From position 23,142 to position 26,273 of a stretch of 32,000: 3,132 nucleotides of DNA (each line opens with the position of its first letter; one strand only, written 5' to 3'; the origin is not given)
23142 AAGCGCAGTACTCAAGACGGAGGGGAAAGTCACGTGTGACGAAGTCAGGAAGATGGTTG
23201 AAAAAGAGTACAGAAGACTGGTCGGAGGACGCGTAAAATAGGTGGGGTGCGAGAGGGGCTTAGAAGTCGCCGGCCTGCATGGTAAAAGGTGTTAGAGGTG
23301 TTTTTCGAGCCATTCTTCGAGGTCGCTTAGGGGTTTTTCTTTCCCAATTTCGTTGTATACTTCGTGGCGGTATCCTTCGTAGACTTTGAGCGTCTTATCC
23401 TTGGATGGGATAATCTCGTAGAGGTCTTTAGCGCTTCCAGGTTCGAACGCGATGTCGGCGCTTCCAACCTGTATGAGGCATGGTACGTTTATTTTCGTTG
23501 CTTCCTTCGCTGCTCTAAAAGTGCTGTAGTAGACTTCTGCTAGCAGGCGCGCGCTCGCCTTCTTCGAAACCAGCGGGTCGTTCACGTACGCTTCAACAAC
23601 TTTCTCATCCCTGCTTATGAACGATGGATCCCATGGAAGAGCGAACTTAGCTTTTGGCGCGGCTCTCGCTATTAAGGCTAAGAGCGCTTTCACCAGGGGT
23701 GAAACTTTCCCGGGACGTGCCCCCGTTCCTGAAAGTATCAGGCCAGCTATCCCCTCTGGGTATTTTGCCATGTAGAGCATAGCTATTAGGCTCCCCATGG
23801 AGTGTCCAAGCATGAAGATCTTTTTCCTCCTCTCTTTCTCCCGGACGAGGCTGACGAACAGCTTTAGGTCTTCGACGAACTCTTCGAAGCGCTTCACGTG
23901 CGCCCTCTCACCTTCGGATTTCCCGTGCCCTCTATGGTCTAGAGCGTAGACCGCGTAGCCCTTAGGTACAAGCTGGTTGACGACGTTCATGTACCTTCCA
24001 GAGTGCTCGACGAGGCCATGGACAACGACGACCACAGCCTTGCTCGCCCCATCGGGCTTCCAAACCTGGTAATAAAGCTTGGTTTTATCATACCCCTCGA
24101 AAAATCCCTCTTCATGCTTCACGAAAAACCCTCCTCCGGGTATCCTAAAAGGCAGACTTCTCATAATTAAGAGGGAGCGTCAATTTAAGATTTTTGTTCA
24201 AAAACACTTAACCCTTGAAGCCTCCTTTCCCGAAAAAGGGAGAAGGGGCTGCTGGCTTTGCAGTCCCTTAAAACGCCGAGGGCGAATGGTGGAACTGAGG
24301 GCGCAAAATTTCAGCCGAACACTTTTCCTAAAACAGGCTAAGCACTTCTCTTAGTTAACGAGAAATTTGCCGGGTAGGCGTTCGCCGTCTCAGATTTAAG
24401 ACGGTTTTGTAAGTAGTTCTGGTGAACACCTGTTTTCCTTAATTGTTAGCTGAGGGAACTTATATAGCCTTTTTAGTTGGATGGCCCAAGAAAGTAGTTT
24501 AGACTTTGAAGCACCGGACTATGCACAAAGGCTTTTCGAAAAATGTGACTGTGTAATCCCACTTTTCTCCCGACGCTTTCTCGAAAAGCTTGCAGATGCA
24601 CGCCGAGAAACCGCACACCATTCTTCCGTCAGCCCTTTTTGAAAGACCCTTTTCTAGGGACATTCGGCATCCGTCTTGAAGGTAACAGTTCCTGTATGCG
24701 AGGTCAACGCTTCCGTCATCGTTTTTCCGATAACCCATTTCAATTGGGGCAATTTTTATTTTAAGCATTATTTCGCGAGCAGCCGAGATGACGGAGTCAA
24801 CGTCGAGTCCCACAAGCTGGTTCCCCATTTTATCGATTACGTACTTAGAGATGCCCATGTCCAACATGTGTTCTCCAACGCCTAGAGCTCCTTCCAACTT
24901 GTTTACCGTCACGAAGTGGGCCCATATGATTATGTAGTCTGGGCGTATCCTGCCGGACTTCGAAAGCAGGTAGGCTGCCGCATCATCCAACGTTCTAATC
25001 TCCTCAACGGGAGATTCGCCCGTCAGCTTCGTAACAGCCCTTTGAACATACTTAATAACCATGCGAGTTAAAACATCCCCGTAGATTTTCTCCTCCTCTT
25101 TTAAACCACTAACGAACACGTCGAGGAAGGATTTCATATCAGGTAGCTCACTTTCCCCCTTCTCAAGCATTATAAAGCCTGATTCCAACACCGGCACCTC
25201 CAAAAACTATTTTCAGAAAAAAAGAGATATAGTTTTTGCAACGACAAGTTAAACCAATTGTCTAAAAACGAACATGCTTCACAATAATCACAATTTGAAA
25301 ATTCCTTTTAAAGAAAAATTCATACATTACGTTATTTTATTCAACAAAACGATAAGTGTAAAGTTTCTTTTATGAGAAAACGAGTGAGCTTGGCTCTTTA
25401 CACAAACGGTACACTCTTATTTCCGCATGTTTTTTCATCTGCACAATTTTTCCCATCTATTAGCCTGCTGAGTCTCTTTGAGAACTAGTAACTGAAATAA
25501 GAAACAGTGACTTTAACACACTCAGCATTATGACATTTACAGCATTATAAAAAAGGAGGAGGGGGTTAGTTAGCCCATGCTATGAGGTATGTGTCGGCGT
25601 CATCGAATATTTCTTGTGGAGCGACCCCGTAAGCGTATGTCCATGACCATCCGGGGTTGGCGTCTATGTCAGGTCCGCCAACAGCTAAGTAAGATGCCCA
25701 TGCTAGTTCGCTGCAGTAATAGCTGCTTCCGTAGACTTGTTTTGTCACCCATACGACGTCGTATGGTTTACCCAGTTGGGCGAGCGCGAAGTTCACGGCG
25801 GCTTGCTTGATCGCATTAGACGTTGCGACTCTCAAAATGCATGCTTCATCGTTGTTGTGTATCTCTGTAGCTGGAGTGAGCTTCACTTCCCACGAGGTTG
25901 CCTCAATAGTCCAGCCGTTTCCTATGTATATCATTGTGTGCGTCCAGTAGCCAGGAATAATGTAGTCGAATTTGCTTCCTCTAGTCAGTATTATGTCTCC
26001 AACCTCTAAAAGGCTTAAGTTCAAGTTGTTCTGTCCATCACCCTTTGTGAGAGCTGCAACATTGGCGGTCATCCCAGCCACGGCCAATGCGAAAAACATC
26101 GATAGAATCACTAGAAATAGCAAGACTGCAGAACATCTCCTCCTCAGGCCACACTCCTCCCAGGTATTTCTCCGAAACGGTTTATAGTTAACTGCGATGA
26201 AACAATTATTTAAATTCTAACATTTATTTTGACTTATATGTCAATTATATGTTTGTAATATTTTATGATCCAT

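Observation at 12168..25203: Two paralogous six-cysteine proteins bracket the cobamide-salvage cluster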

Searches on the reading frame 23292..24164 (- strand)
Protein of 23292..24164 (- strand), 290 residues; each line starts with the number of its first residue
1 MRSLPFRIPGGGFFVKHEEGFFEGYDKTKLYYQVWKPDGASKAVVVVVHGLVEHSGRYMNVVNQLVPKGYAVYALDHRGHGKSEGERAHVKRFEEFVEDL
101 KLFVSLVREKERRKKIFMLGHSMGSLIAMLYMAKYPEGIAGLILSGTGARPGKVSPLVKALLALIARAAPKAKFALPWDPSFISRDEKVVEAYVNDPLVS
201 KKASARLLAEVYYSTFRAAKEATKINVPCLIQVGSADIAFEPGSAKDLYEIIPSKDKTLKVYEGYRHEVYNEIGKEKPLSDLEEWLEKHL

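Call 8: search_protein_families(library=pfam, proteins=[window:23292-24164:-], max_evalue=0.001)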
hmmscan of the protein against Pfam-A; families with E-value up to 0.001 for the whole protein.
window:23292-24164:- (290 aa): 10 families
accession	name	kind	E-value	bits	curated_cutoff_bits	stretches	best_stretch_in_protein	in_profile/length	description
PF12146.15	Hydrolase_4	-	1.4e-77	260.7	27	1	40-272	2-237/239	Serine aminopeptidase, S33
PF00561.26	Abhydrolase_1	-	2.2e-25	90.2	25.8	1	44-151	2-103/245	alpha/beta hydrolase fold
PF12697.13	Abhydrolase_6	-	2.8e-15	58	26.3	1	45-198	1-144/217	Alpha/beta hydrolase family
PF01738.24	DLH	-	8e-07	29.3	21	0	35-136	6-119/217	Dienelactone hydrolase family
PF10230.15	LIDHydrolase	-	2.9e-06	27.7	27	1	50-142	13-113/262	Lipid-droplet associated hydrolase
PF05448.18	AXE1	-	9.8e-06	25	21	0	21-86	60-126/321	Acetyl xylan esterase (AXE1)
PF02129.25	Peptidase_S15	-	1.9e-05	24.9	23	1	28-140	3-121/262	X-Pro dipeptidyl-peptidase (S15 family)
PF01674.24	Lipase_2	-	9.7e-05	22.4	20.3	1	45-128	4-89/219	Lipase (class 2)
PF20408.4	Abhydrolase_11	-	0.00015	22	27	1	42-146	2-106/193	Alpha/beta hydrolase domain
PF02450.21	LCAT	-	0.00052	19.8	21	1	89-134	97-141/392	Lecithin:cholesterol acyltransferase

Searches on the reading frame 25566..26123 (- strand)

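Call 8: search_protein_families(library=pfam, proteins=[window:25566-26123:-], max_evalue=0.001)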
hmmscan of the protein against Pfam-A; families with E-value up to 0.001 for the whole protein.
window:25566-26123:- (185 aa): 1 family
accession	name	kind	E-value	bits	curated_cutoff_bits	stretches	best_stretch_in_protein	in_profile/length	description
PF05708.18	Peptidase_C92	-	9.7e-16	58.7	27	1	40-181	3-165/166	Permuted papain-like amidase enzyme, YaeF/YiiX, C92 family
